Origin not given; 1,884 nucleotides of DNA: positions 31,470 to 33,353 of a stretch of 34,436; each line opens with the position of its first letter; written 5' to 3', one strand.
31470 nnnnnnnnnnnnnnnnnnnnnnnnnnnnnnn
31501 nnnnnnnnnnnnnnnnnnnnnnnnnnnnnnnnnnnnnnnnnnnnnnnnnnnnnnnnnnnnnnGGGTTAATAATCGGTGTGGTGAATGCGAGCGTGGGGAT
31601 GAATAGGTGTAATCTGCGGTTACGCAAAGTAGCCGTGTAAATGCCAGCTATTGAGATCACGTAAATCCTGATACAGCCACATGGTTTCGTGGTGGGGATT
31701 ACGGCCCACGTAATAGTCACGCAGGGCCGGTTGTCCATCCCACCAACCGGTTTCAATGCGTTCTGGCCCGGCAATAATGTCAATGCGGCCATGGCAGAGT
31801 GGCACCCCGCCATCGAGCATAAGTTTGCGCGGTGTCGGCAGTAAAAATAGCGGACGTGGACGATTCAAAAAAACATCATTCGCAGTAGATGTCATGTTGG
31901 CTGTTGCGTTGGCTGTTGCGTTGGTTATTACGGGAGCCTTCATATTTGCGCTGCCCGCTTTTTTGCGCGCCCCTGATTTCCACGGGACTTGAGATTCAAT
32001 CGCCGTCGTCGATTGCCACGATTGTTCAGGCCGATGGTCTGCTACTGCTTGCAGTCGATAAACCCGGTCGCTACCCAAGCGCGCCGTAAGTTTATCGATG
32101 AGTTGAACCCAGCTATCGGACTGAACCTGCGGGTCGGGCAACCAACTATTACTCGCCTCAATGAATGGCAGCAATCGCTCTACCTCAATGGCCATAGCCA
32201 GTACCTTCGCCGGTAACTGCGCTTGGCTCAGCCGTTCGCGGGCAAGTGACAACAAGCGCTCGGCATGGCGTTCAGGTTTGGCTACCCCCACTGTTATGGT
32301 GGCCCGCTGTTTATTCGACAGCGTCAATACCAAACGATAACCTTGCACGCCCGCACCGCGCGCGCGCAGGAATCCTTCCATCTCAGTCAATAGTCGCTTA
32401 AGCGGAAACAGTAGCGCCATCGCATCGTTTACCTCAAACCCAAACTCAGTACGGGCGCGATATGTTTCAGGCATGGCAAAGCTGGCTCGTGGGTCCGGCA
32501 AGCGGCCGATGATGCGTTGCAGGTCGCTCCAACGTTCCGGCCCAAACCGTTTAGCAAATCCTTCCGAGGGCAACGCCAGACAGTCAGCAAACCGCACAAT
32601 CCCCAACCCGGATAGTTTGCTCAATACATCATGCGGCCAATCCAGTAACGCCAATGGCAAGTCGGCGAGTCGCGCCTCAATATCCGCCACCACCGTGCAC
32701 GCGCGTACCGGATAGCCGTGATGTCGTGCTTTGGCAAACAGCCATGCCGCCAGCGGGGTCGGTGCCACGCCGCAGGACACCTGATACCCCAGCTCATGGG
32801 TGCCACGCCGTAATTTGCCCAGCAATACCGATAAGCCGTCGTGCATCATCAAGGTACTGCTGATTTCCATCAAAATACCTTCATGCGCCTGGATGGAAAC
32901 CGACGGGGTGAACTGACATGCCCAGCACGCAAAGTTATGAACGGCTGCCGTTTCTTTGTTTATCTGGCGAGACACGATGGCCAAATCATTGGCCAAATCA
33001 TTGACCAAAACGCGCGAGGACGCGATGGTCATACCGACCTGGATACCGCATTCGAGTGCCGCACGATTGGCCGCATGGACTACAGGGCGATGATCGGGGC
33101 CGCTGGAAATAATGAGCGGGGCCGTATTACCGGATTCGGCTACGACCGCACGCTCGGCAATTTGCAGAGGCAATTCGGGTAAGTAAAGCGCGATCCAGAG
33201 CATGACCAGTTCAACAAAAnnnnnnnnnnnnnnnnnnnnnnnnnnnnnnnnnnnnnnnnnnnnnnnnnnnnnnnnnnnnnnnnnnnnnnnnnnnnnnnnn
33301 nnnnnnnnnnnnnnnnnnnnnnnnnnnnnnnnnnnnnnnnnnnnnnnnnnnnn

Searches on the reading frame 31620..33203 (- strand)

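Call 7: search_protein_families(library=pfam, proteins=[window:31620-33203:-], max_evalue=0.001)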
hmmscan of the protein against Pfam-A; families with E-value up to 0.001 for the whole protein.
window:31620-33203:- (527 aa): 1 family
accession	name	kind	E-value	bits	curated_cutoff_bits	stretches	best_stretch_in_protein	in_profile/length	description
PF00817.25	IMS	-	5.5e-10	39.8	23.2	1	27-157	20-147/148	impB/mucB/samB family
